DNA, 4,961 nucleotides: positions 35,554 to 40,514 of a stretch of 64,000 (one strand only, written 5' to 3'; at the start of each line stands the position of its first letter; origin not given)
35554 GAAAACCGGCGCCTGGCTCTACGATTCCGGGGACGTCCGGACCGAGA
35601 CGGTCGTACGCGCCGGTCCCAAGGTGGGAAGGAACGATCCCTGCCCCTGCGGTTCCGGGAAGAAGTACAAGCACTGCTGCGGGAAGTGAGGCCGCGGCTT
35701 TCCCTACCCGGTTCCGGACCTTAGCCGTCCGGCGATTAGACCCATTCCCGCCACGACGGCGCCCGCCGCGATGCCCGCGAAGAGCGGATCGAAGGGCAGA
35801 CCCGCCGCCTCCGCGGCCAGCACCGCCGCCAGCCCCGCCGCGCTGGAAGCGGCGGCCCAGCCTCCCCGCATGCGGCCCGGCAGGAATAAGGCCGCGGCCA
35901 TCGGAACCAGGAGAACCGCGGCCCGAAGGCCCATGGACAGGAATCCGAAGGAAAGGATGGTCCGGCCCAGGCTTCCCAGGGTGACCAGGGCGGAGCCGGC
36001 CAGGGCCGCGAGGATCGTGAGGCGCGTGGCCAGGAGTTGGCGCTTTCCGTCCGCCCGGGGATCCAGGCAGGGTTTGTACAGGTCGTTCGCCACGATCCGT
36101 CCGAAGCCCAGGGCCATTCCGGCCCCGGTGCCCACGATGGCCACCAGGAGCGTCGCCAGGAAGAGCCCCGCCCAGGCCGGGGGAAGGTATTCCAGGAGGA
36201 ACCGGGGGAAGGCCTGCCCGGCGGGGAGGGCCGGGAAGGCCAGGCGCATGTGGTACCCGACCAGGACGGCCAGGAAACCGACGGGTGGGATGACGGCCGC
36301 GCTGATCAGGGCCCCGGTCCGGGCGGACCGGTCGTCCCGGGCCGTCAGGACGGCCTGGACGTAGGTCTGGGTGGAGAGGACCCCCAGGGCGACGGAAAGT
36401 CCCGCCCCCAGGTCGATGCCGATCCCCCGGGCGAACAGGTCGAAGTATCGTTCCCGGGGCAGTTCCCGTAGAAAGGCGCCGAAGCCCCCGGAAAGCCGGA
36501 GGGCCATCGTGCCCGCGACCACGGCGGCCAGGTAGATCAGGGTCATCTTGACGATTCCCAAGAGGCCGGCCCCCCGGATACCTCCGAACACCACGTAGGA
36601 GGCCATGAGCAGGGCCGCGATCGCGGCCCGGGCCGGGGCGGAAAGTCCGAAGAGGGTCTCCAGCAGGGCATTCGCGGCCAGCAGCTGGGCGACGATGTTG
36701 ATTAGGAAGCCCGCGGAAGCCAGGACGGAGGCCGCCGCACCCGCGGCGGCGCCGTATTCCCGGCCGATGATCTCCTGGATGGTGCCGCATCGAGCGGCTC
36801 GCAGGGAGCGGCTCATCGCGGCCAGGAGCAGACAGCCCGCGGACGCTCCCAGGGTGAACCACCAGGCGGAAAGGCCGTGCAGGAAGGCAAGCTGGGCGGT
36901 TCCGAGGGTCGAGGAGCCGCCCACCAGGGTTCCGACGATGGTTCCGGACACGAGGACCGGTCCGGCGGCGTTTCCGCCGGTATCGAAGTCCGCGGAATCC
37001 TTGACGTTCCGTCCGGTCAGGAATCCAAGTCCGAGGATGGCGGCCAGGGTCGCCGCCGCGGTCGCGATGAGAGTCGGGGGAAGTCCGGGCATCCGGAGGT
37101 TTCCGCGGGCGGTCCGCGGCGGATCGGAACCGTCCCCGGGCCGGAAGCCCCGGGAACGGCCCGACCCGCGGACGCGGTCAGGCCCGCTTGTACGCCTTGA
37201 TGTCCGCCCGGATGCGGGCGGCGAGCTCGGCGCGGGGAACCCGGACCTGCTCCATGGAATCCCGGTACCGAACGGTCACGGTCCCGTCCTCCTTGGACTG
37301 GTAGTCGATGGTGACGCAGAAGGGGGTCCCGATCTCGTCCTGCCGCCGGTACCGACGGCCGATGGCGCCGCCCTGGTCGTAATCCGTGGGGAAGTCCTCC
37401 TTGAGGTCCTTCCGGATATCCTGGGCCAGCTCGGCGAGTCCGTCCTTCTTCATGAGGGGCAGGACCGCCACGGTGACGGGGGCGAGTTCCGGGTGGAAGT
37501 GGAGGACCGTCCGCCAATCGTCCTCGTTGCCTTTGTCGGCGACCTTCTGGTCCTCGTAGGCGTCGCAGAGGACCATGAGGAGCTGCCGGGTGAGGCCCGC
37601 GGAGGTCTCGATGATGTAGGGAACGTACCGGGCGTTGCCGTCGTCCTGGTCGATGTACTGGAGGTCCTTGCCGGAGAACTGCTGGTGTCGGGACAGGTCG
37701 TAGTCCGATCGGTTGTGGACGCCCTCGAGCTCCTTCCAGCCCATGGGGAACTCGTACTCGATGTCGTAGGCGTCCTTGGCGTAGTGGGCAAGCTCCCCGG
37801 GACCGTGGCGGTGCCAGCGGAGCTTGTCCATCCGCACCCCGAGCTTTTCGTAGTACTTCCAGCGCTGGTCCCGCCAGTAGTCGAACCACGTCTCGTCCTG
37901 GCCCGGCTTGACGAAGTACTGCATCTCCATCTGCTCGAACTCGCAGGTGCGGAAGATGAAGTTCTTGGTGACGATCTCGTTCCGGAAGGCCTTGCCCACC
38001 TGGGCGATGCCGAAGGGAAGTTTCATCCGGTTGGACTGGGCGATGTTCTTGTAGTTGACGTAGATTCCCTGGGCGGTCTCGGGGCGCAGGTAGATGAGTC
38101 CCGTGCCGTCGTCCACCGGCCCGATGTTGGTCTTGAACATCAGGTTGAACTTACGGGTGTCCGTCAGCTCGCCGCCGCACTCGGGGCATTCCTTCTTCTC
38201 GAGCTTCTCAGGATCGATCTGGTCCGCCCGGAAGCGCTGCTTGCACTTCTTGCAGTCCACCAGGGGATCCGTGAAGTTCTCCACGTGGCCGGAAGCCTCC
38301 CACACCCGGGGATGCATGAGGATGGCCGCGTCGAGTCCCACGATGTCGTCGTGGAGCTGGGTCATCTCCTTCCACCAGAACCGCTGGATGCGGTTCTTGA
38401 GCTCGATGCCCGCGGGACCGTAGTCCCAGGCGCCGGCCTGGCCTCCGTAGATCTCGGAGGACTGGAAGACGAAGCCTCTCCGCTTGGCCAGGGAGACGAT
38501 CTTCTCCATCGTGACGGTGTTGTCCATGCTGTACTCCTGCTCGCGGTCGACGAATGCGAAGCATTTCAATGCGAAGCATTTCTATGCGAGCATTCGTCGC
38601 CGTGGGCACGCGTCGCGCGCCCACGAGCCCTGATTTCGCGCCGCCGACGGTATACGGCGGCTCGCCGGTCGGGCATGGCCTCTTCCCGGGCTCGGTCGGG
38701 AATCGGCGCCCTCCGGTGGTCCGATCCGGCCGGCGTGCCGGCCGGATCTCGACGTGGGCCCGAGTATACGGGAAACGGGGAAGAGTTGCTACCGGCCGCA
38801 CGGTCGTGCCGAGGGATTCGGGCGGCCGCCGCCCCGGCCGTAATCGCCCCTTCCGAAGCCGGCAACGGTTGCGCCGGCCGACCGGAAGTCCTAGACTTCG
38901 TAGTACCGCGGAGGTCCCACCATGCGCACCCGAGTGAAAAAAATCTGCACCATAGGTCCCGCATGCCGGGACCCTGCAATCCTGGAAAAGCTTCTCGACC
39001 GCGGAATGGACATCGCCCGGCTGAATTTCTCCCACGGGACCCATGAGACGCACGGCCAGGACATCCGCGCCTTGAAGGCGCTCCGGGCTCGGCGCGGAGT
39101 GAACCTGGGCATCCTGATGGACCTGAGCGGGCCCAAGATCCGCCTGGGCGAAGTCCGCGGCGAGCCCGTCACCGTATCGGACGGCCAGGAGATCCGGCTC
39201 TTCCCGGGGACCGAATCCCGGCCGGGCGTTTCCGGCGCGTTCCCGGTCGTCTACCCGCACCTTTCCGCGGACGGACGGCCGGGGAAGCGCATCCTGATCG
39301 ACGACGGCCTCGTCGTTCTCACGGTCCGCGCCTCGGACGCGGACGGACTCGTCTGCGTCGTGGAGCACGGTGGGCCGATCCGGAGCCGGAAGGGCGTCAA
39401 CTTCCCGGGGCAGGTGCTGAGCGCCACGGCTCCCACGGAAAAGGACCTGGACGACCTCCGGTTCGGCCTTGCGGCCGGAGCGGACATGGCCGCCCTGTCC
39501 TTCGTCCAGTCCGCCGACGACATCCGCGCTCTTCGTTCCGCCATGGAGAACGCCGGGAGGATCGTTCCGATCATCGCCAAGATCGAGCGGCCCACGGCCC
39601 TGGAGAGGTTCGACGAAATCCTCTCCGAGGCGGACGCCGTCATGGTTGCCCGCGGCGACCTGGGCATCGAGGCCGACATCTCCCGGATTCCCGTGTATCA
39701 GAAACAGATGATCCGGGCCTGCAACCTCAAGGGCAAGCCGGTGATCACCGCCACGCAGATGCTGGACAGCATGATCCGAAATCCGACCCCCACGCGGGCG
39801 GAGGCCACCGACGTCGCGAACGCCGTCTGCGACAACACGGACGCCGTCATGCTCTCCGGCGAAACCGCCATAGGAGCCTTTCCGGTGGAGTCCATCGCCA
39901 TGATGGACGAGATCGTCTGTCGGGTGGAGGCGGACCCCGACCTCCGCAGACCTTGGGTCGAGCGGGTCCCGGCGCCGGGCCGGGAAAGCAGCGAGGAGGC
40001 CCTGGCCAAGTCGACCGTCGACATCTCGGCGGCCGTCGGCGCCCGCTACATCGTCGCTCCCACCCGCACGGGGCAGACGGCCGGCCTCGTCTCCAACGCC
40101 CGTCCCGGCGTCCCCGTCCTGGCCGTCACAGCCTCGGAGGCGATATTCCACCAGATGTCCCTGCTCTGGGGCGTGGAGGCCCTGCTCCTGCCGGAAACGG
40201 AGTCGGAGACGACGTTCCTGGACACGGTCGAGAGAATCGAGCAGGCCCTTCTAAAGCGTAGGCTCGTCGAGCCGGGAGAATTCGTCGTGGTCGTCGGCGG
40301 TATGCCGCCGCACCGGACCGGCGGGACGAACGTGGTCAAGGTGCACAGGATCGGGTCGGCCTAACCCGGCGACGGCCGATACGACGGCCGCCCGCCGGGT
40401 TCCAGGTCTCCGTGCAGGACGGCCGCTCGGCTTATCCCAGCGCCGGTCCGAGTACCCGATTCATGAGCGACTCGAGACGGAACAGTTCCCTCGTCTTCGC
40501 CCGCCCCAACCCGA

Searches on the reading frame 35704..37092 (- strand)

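Call 62: search_protein_families(library=pfam, proteins=[window:35704-37092:-], max_evalue=0.00001)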
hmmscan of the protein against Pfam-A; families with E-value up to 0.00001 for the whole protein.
window:35704-37092:- (462 aa): 1 family
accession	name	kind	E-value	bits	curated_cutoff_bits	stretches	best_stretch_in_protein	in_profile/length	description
PF00474.23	SSF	-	1.3e-17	64.2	22.8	1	38-364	3-353/406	Sodium:solute symporter family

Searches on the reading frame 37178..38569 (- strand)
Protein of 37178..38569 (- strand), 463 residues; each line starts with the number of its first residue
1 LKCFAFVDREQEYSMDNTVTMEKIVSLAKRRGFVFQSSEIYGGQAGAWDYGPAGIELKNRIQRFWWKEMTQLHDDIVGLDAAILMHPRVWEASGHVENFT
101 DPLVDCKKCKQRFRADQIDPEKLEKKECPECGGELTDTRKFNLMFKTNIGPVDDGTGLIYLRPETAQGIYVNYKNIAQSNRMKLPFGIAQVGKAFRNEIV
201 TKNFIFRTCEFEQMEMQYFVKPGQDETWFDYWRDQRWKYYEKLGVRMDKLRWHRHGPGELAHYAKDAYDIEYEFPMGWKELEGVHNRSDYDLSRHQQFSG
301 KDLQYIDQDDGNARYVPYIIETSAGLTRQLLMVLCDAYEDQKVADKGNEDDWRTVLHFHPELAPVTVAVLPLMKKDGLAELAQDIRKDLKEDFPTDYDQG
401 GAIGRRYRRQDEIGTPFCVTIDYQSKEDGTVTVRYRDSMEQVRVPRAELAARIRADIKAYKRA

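Call 62: search_protein_families(library=pfam, proteins=[window:37178-38569:-], max_evalue=0.00001)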
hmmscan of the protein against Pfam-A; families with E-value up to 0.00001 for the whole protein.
window:37178-38569:- (463 aa): 2 families
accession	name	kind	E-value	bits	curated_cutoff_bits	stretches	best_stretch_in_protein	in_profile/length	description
PF03129.25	HGTP_anticodon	-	1.1e-21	77.2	21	1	367-455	2-93/94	Anticodon binding domain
PF00587.30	tRNA-synt_2b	-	6.5e-13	49.6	29.3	1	158-334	10-176/179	tRNA synthetase class II core domain (G, H, P, S and T)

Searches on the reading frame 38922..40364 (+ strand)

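Call 62: search_protein_families(library=pfam, proteins=[window:38922-40364:+], max_evalue=0.00001)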
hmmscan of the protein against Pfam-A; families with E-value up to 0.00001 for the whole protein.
window:38922-40364:+ (480 aa): 2 families
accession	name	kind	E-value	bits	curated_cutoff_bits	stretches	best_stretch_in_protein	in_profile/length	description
PF00224.27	PK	-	2.7e-109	365.7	30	1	4-325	3-328/328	Pyruvate kinase, barrel domain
PF02887.21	PK_C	-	1.3e-28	99.8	28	1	359-475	1-114/114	Pyruvate kinase, alpha/beta domain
